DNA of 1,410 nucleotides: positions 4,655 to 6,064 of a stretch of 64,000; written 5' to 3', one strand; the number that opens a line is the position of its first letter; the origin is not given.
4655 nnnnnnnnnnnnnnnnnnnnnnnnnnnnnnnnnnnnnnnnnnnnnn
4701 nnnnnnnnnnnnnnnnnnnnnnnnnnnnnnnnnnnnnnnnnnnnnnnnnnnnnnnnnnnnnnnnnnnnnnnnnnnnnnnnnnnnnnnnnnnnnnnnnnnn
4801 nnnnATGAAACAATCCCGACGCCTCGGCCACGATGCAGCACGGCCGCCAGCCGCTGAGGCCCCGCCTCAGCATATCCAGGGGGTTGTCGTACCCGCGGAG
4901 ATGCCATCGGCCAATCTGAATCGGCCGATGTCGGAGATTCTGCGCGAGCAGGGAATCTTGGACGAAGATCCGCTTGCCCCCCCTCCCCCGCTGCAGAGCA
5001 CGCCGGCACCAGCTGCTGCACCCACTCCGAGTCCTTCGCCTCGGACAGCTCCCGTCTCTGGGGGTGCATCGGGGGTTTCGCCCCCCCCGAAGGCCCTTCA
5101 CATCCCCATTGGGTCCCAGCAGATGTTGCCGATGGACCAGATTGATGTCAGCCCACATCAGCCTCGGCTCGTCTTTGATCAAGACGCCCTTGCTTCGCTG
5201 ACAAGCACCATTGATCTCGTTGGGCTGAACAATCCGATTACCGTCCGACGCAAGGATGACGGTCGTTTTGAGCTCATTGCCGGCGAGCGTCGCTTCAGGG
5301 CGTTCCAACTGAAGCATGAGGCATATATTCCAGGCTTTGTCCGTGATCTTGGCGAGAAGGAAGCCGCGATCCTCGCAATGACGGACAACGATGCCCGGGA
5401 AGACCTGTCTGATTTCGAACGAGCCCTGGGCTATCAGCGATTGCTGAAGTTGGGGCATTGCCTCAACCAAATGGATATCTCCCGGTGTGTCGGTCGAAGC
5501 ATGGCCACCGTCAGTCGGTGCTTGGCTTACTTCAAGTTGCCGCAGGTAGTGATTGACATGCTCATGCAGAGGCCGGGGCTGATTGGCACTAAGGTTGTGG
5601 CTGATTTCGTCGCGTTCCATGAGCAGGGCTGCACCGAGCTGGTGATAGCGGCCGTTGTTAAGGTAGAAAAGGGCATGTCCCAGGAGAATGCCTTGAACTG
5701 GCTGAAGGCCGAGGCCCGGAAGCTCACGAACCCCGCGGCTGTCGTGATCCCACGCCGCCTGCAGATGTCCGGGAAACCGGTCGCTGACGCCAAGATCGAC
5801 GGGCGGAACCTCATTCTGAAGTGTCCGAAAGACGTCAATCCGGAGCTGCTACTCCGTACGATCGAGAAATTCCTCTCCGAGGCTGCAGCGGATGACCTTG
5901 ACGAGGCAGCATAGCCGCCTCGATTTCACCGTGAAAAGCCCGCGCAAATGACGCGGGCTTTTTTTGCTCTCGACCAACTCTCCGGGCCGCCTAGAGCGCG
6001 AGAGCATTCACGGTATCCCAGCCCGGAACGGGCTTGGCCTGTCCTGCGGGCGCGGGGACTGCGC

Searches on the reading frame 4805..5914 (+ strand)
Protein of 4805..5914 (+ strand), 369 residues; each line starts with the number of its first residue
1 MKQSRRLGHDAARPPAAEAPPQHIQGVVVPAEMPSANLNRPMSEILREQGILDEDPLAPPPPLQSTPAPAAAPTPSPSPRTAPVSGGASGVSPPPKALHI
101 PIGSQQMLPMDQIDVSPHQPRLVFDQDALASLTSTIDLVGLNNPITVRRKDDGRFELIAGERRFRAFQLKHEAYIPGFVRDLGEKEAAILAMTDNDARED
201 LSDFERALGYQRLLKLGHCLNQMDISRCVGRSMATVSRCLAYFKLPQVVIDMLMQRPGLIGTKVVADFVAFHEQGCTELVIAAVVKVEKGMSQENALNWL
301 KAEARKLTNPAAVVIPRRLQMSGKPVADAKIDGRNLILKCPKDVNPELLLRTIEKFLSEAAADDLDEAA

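Call 24: search_protein_families(library=pfam, proteins=[window:4805-5914:+], max_evalue=0.01)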
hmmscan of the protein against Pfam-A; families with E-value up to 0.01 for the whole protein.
window:4805-5914:+ (369 aa): 2 families
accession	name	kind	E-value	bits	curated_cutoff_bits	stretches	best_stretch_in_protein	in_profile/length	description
PF02195.25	ParB_N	-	4e-19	68.9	26.3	1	106-195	4-93/95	ParB N-terminal domain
PF17762.8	HTH_ParB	-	2e-05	25.1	22.6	1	199-255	1-56/102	ParB HTH domain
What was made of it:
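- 4805..5914 (+): parB: 369-aa ParB with a CTPase-type N-domain (GERRFRA) and an HTH. The N-terminal peptide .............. is conserved. RefSeq annotates only a truncated 260-263-aa version. Pfam ParB_N 4e-19 and HTH_ParB 2e-5 (call 24).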

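Call 26: search_dna_similar(query=window:4805-5914:+, collection=plasmids, mode=protein, max_rows=60, rows=spread, max_evalue=1e-20)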
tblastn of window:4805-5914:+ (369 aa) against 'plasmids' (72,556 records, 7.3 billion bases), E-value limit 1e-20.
Records with a match: 290; places in all: 292; records where one place covers at least 80% of the query: 59.
Best place of each record, by identity: >=99% 5; 95-99% 1; 80-90% 1; <60% 283.
By first word of the organism name: Pseudomonas 122; Acinetobacter 110; Cupriavidus 8; Moraxella 8; Stutzerimonas 6; Mycetohabitans 5; Burkholderia 4; Sinorhizobium 4; Azotobacter 3; Massilia 3; and 14 more.
By predicted mobility (MOB-suite, as given by PLSDB): mobilizable 106; non-mobilizable 99; conjugative 85.
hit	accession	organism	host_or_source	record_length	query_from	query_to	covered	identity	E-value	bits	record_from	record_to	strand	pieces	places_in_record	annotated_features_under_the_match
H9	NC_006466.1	Cupriavidus metallidurans CH34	-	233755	1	358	97%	100.0%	0e+0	635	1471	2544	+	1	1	ParB/RepB/Spo0J family partition protein | AAA family ATPase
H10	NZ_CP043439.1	Cupriavidus campinensis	cell culture,soil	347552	1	358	97%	96.8%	2e-174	646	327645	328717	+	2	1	ParB/RepB/Spo0J family partition protein | AAA family ATPase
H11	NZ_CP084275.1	Caballeronia grimmiae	Leptoglossus zonatus,Cell culture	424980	1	358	97%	51.6%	7e-100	331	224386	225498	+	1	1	ParB/RepB/Spo0J family partition protein | ParA family protein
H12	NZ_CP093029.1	Pseudomonas aeruginosa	Intubated patient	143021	1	357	97%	43.8%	7e-70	244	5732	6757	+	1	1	ParB/RepB/Spo0J family partition protein | ParA family protein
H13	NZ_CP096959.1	Pseudomonas aeruginosa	Homo sapiens,phlegm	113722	1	357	97%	43.5%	2e-73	255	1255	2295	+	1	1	ParB/RepB/Spo0J family partition protein | ParA family protein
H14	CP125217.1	Pseudomonas juntendi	Whole organism,peat soil samples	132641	1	357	97%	43.0%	3e-73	254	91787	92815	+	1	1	ParB/RepB/Spo0J family partition protein | AAA family ATPase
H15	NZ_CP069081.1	Pseudomonas putida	-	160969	1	357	97%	43.0%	3e-73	254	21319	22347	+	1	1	ParB/RepB/Spo0J family partition protein | AAA family ATPase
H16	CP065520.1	Stenotrophomonas rhizophila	Kandelia candel (mangrove),cell culture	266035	24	357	91%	45.8%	4e-72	251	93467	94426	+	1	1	record has no annotation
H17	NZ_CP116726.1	Pseudomonas aeruginosa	Homo sapiens,urine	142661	1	354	96%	43.0%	8e-72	250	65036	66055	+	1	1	ParB/RepB/Spo0J family partition protein | AAA family ATPase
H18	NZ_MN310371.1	Pseudomonas monteilii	-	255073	24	357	91%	45.2%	2e-71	249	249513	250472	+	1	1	ParB/RepB/Spo0J family partition protein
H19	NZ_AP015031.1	Pseudomonas putida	-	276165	24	357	91%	44.9%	7e-71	247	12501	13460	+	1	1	ParB/RepB/Spo0J family partition protein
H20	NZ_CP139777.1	Pseudomonas asiatica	isolate,activated sludge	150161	116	357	66%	49.0%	1e-63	226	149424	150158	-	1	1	none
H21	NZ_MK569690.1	Pseudomonas syringae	-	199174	1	357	97%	30.4%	9e-36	145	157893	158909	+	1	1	ParB/RepB/Spo0J family partition protein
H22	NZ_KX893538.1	Pseudomonas fluorescens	-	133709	102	357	69%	38.1%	3e-39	155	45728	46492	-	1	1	ParB/RepB/Spo0J family partition protein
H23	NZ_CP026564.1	Pseudomonas avellanae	Prunus avium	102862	102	357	69%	37.4%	2e-36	147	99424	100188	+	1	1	ParB/RepB/Spo0J family partition protein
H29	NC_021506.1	Pseudomonas resinovorans NBRC 106553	-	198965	108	357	68%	35.2%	1e-38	154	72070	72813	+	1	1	ParB/RepB/Spo0J family partition protein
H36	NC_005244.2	Pseudomonas putida ND6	industrial wastewater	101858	110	357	67%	35.1%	1e-37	150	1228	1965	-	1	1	ParB/RepB/Spo0J family partition protein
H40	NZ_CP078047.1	Acinetobacter lwoffii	whole organism,bedside rail in hospital ...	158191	108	357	68%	32.8%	1e-26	119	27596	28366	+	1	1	ParB/RepB/Spo0J family partition protein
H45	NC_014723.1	Mycetohabitans rhizoxinica HKI 454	-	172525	102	357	69%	31.2%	1e-24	112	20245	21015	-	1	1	ParB/RepB/Spo0J family partition protein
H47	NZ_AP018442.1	Undibacterium sp. YM2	-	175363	108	339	63%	33.6%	3e-27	120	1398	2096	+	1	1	ParB/RepB/Spo0J family partition protein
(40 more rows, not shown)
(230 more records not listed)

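Call 27: get_annotated_region(hit=H11, flank=6000)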
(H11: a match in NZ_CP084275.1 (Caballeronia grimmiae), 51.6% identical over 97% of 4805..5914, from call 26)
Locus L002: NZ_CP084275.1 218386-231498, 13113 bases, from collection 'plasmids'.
description: Caballeronia grimmiae strain Lep1A1 plasmid p2, complete sequence
organism: Caballeronia grimmiae (NCBI taxid 1071679)
taxonomy: Bacteria; Pseudomonadota; Betaproteobacteria; Burkholderiales; Burkholderiaceae; Caballeronia; Caballeronia grimmiae
host: -; source: Leptoglossus zonatus,Cell culture; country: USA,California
typing (MOB-suite, as given by PLSDB): conjugative; replicon rep_cluster_219; relaxase MOBF; mating-pair formation MPF_F
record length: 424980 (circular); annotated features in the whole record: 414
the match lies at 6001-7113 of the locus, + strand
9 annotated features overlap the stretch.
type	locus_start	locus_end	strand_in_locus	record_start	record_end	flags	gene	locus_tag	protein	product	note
CDS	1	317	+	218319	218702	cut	-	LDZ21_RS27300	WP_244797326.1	VOC family protein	-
CDS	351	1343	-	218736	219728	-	-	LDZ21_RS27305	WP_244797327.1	helix-turn-helix domain-containing protein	GO:0006355 - regulation of DNA-templated transcription [Evidence IEA]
CDS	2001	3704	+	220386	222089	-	-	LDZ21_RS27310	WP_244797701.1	site-specific integrase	-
CDS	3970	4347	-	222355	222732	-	-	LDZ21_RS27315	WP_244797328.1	hypothetical protein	-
CDS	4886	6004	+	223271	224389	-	-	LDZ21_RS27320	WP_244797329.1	ParA family protein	-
CDS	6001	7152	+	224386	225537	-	-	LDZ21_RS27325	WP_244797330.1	ParB/RepB/Spo0J family partition protein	GO:0007059 - chromosome segregation [Evidence IEA]; GO:0000910 - cytokinesis [Evidence IEA]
CDS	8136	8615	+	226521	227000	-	-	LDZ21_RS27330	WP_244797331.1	hypothetical protein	-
CDS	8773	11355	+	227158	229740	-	-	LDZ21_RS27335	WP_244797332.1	EAL domain-containing protein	-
CDS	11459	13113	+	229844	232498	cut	-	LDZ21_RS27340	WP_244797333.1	EAL domain-containing protein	-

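Call 28: get_annotated_region(hit=H13, flank=6000)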
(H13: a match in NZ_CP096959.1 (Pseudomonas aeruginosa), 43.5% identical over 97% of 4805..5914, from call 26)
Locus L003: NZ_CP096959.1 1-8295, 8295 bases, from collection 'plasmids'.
description: Pseudomonas aeruginosa strain NY11210 plasmid pNY11210-NR, complete sequence
organism: Pseudomonas aeruginosa (NCBI taxid 287)
taxonomy: Bacteria; Pseudomonadota; Gammaproteobacteria; Pseudomonadales; Pseudomonadaceae; Pseudomonas; Pseudomonas aeruginosa
host: -; source: Homo sapiens,phlegm; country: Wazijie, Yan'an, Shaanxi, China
typing (MOB-suite, as given by PLSDB): non-mobilizable; replicon rep_cluster_339; mating-pair formation MPF_I
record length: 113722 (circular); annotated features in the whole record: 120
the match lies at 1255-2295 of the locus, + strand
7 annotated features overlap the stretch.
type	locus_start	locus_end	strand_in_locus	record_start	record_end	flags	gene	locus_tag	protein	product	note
CDS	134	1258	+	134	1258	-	-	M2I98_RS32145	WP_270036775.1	ParA family protein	-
CDS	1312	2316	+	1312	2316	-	-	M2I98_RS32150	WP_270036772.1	ParB/RepB/Spo0J family partition protein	GO:0007059 - chromosome segregation [Evidence IEA]; GO:0000910 - cytokinesis [Evidence IEA]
CDS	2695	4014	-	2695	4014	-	-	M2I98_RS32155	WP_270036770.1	replication initiation protein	GO:0006270 - DNA replication initiation [Evidence IEA]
CDS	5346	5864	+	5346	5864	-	-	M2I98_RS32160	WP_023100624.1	hypothetical protein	-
CDS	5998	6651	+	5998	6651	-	-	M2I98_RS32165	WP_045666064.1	DotI/IcmL family type IV secretion protein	-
CDS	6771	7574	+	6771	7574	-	-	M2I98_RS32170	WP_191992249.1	DotH/IcmK family type IV secretion protein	-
CDS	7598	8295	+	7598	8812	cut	-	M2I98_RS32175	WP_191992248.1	DotG/IcmE/VirB10 family protein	-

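Call 29: get_annotated_region(hit=H16, flank=6000)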
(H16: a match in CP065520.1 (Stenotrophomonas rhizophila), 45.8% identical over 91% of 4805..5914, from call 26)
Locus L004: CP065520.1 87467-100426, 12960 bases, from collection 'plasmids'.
description: Stenotrophomonas rhizophila strain KC1 plasmid unnamed2, complete sequence
organism: Stenotrophomonas rhizophila (NCBI taxid 216778)
taxonomy: Bacteria; Pseudomonadota; Gammaproteobacteria; Lysobacterales; Lysobacteraceae; Stenotrophomonas; Stenotrophomonas rhizophila
host: -; source: Kandelia candel (mangrove),cell culture; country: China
typing (MOB-suite, as given by PLSDB): conjugative; replicon rep_cluster_402; relaxase MOBF; mating-pair formation MPF_F
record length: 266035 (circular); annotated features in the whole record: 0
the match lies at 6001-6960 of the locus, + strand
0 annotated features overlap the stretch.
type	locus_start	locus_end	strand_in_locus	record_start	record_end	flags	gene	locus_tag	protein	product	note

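Call 35: search_solved_structures(query=window:4805-5914:+, max_evalue=0.01)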
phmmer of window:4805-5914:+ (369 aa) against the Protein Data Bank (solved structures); distinct sequences matched with E-value up to 0.01: 12.
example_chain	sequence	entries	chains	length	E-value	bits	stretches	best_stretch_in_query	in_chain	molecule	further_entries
7ng0_A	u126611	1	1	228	8.3e-27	97.5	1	108-257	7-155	Nucleoid occlusion protein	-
7nfu_A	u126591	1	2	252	1.1e-26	97.1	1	108-257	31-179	Nucleoid occlusion protein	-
1vz0_A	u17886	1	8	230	9e-26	94.1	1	106-254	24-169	Chromosome-partitioning protein Spo0J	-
7ol9_A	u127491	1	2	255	9.2e-25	90.8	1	108-256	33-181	Nucleoid occlusion protein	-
7bnk_A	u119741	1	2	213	1.9e-21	79.8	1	107-253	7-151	ParB family protein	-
7bnr_A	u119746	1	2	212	1.3e-20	77.1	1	107-253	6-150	ParB family protein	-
7o0n_A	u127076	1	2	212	1.4e-20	77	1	107-253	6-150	ParB family protein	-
4umk_A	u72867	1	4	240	4.4e-19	72.1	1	108-258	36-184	PROBABLE CHROMOSOME-PARTITIONING PROTEIN PARB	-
6sdk_A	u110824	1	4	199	1e-18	70.9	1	113-254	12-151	Stage 0 sporulation protein J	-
6t1f_A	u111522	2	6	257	4.5e-16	62.2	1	94-255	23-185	Chromosome-partitioning protein ParB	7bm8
8qa8_A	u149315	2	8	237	1.5e-09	40.8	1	107-253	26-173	Transcriptional repressor protein KorB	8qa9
6y93_A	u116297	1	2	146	8.9e-07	31.6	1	186-256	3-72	Nucleoid occlusion protein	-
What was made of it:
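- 4805..5914 (+): PDB Noc/Spo0J 1e-26, KorB 1.5e-9 (call 35).
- On Type Ia ParABS centromere (parS): PDB Noc/Spo0J 1e-26 in call 35.
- On KorB family proper: Only a weak PDB match to KorB (call 35).
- Closest known: RK2/IncP-1 KorB operator OB. Different: The pMOL30-type ParB lacks the KorB domains and matches KorB only at 1.5e-9, against 1e-26 for Noc/Spo0J (calls 24, 35).
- Closest known: Canonical chromosomal parS. Same: The ParB N-domain and HTH are clearly homologous (calls 24, 35).
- The protein lacks the KorB Pfam domains and is closer to Spo0J/Noc than to KorB (calls 24, 35).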

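Call 38: get_annotated_region(hit=H21, flank=5000)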
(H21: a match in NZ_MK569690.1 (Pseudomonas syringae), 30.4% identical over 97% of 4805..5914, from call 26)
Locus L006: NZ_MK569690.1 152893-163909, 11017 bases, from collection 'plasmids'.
description: Pseudomonas syringae pv. actinidiae strain 1215 plasmid pMG4_1215, complete sequence
organism: Pseudomonas syringae (NCBI taxid 103796)
taxonomy: Bacteria; Pseudomonadota; Gammaproteobacteria; Pseudomonadales; Pseudomonadaceae; Pseudomonas; Pseudomonas syringae
host: -; source: -; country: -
typing (MOB-suite, as given by PLSDB): non-mobilizable; replicon rep_cluster_2169
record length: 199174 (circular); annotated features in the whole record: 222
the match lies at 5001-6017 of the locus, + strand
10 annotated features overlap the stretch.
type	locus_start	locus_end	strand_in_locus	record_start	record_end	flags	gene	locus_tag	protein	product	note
CDS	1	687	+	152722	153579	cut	-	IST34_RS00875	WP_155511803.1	hypothetical protein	-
CDS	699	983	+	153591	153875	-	-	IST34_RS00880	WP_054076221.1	hypothetical protein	-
CDS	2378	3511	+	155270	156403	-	-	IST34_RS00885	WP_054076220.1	hypothetical protein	-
CDS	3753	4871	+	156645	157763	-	-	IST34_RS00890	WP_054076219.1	AAA family ATPase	-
CDS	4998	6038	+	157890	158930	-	-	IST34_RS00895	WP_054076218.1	ParB/RepB/Spo0J family partition protein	GO:0007059 - chromosome segregation [Evidence IEA]; GO:0000910 - cytokinesis [Evidence IEA]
CDS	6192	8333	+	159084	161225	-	-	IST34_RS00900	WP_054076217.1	DNA topoisomerase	GO:0006265 - DNA topological change [Evidence IEA]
CDS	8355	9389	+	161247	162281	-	-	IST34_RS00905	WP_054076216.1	type IV pilus twitching motility protein PilT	GO:0043107 - type IV pilus-dependent motility [Evidence IEA]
CDS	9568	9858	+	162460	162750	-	-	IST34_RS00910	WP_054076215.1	hypothetical protein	-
CDS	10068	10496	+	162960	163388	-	-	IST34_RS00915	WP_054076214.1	hypothetical protein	-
CDS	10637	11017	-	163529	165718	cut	-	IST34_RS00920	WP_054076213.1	hypothetical protein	-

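Call 39: get_annotated_region(hit=H29, flank=5000)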
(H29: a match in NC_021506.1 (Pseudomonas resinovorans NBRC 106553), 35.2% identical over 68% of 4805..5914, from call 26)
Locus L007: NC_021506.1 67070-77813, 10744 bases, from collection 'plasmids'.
description: Pseudomonas resinovorans NBRC 106553 plasmid pCAR1.3, complete sequence
organism: Pseudomonas resinovorans NBRC 106553 (NCBI taxid 1245471)
taxonomy: Bacteria; Pseudomonadota; Gammaproteobacteria; Pseudomonadales; Pseudomonadaceae; Pseudomonas; Pseudomonas resinovorans; Pseudomonas resinovorans NBRC 106553
host: -; source: -; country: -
typing (MOB-suite, as given by PLSDB): conjugative; replicon IncP; relaxase MOBH; mating-pair formation MPF_F
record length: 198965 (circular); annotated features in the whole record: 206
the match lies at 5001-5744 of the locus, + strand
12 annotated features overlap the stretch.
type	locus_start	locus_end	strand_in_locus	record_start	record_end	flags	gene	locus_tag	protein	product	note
CDS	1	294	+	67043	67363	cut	-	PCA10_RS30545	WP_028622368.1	hypothetical protein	-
CDS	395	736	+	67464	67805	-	-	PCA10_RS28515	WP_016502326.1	hypothetical protein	-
CDS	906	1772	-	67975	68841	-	-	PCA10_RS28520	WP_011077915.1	replication initiation protein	GO:0006270 - DNA replication initiation [Evidence IEA]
CDS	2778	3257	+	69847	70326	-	-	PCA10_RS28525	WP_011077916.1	hypothetical protein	-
CDS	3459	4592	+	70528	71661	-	-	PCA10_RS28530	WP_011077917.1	ParA family protein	-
CDS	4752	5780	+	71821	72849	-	-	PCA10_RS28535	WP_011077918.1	ParB/RepB/Spo0J family partition protein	-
CDS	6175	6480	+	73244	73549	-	-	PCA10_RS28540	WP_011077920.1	hypothetical protein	-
CDS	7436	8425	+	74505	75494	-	-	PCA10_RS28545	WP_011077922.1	hypothetical protein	-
CDS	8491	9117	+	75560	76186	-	-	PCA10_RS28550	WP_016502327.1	hypothetical protein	-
CDS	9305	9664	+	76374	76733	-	-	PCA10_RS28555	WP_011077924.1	histone-like nucleoid-structuring protein, MvaT/MvaU family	GO:0071824 - protein-DNA complex organization [Evidence IEA]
CDS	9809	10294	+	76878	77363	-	-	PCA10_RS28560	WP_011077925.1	hypothetical protein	-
CDS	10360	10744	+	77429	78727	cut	-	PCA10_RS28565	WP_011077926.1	hypothetical protein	-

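Call 40: get_annotated_region(hit=H36, flank=5000)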
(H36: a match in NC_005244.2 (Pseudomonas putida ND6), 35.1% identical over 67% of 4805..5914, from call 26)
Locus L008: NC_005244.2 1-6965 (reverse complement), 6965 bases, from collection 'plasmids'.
description: Pseudomonas putida ND6 plasmid pND6-1, complete sequence
organism: Pseudomonas putida ND6 (NCBI taxid 231023)
taxonomy: Bacteria; Pseudomonadota; Gammaproteobacteria; Pseudomonadales; Pseudomonadaceae; Pseudomonas; Pseudomonas putida; Pseudomonas putida ND6
host: -; source: industrial wastewater; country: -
typing (MOB-suite, as given by PLSDB): non-mobilizable; replicon IncP
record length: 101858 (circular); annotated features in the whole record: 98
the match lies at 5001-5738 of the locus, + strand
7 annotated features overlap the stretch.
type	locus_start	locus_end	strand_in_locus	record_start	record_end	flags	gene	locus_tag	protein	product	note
CDS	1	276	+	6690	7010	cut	-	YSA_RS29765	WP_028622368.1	hypothetical protein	-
CDS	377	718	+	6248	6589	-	-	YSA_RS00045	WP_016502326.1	hypothetical protein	-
CDS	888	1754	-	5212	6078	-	-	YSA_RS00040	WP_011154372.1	replication initiation protein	GO:0006270 - DNA replication initiation [Evidence IEA]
CDS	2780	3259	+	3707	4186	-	-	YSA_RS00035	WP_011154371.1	hypothetical protein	-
CDS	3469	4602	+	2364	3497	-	-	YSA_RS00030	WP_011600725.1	ParA family protein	-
CDS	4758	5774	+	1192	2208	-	-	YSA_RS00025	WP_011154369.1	ParB/RepB/Spo0J family partition protein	-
CDS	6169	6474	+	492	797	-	-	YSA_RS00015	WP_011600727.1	hypothetical protein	-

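Call 41: get_annotated_region(hit=H45, flank=5000)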
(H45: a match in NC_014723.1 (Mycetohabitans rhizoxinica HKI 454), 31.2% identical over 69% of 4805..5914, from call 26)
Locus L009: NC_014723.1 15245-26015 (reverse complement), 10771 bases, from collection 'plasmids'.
description: Mycetohabitans rhizoxinica HKI 454 plasmid pBRH02, complete sequence
organism: Mycetohabitans rhizoxinica HKI 454 (NCBI taxid 882378)
taxonomy: Bacteria; Pseudomonadota; Betaproteobacteria; Burkholderiales; Burkholderiaceae; Mycetohabitans; Mycetohabitans rhizoxinica; Mycetohabitans rhizoxinica HKI 454
host: -; source: -; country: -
typing (MOB-suite, as given by PLSDB): conjugative; relaxase MOBF,MOBP; mating-pair formation MPF_F
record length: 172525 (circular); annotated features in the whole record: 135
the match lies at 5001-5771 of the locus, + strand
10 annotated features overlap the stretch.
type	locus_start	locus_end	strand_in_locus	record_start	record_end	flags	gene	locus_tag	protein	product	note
CDS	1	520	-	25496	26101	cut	-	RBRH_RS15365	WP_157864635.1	hypothetical protein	-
CDS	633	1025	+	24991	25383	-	-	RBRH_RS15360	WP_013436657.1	helix-turn-helix transcriptional regulator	-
CDS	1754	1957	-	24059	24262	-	-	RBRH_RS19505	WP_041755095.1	hypothetical protein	-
CDS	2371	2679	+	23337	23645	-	-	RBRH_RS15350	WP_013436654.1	tyrosine-type recombinase/integrase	GO:0015074 - DNA integration [Evidence IEA]; GO:0006310 - DNA recombination [Evidence IEA]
CDS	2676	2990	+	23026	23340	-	-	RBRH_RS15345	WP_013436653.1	type II toxin-antitoxin system RelE/ParE family toxin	-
CDS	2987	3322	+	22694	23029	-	-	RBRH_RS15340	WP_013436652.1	XRE family transcriptional regulator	-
CDS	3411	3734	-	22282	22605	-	-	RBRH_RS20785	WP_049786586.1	tyrosine-type recombinase/integrase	GO:0015074 - DNA integration [Evidence IEA]; GO:0006310 - DNA recombination [Evidence IEA]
CDS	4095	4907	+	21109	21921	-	-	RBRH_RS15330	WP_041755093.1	AAA family ATPase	-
CDS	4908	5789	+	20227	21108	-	-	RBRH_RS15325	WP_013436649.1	ParB/RepB/Spo0J family partition protein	GO:0007059 - chromosome segregation [Evidence IEA]; GO:0000910 - cytokinesis [Evidence IEA]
CDS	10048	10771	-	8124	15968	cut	-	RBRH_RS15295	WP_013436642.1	LysM domain-containing protein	-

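Call 42: get_annotated_region(hit=H40, flank=5000)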
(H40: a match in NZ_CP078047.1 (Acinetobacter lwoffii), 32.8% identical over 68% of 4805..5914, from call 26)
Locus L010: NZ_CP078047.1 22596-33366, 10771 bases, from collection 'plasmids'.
description: Acinetobacter lwoffii strain AL_065 plasmid pAL_065-3, complete sequence
organism: Acinetobacter lwoffii (NCBI taxid 28090)
taxonomy: Bacteria; Pseudomonadota; Gammaproteobacteria; Moraxellales; Moraxellaceae; Acinetobacter; Acinetobacter lwoffii
host: -; source: whole organism,bedside rail in hospital intensive care unit; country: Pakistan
typing (MOB-suite, as given by PLSDB): mobilizable; replicon rep_cluster_1656; relaxase MOBP,MOBP
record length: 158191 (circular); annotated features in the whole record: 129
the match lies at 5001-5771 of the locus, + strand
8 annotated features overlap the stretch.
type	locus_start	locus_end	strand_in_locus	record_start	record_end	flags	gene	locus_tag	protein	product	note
CDS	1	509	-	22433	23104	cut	-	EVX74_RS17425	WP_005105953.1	hypothetical protein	-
CDS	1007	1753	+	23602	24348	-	-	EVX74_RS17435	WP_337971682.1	IS5-like element ISAba31 family transposase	GO:0006313 - DNA transposition [Evidence IEA]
CDS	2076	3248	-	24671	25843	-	-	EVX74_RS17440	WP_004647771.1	replication initiation protein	GO:0006270 - DNA replication initiation [Evidence IEA]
CDS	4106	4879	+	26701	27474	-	-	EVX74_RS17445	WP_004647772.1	ParA family protein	-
CDS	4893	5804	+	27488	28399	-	-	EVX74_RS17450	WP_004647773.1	ParB/RepB/Spo0J family partition protein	GO:0007059 - chromosome segregation [Evidence IEA]; GO:0000910 - cytokinesis [Evidence IEA]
CDS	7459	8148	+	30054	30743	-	-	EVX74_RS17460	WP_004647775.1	GntR family transcriptional regulator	-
CDS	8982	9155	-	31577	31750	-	-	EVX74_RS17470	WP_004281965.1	hypothetical protein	-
CDS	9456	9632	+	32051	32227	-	-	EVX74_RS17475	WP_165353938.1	hypothetical protein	-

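Call 43: get_annotated_region(hit=H47, flank=5000)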
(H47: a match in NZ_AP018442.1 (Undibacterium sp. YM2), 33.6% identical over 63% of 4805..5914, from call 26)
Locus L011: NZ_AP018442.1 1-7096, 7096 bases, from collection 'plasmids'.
description: Undibacterium sp. YM2 plasmid pUYM01, complete sequence
organism: Undibacterium sp. YM2 (NCBI taxid 2058625)
taxonomy: Bacteria; Pseudomonadota; Betaproteobacteria; Burkholderiales; Oxalobacteraceae; Undibacterium; Undibacterium sp. YM2
host: -; source: -; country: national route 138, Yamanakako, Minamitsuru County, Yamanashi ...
typing (MOB-suite, as given by PLSDB): non-mobilizable
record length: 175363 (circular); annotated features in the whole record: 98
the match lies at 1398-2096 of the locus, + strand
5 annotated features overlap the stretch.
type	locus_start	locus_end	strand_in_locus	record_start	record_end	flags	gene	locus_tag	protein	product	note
CDS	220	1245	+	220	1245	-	-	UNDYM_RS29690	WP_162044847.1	ParA family protein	-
CDS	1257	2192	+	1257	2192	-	-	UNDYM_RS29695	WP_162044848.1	ParB/RepB/Spo0J family partition protein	GO:0007059 - chromosome segregation [Evidence IEA]; GO:0000910 - cytokinesis [Evidence IEA]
CDS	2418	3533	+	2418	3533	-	-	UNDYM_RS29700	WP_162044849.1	hypothetical protein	-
CDS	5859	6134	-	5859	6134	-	-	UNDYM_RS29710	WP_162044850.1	PRTRC system protein E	-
CDS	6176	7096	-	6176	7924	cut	-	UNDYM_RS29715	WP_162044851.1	PRTRC system ParB family protein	-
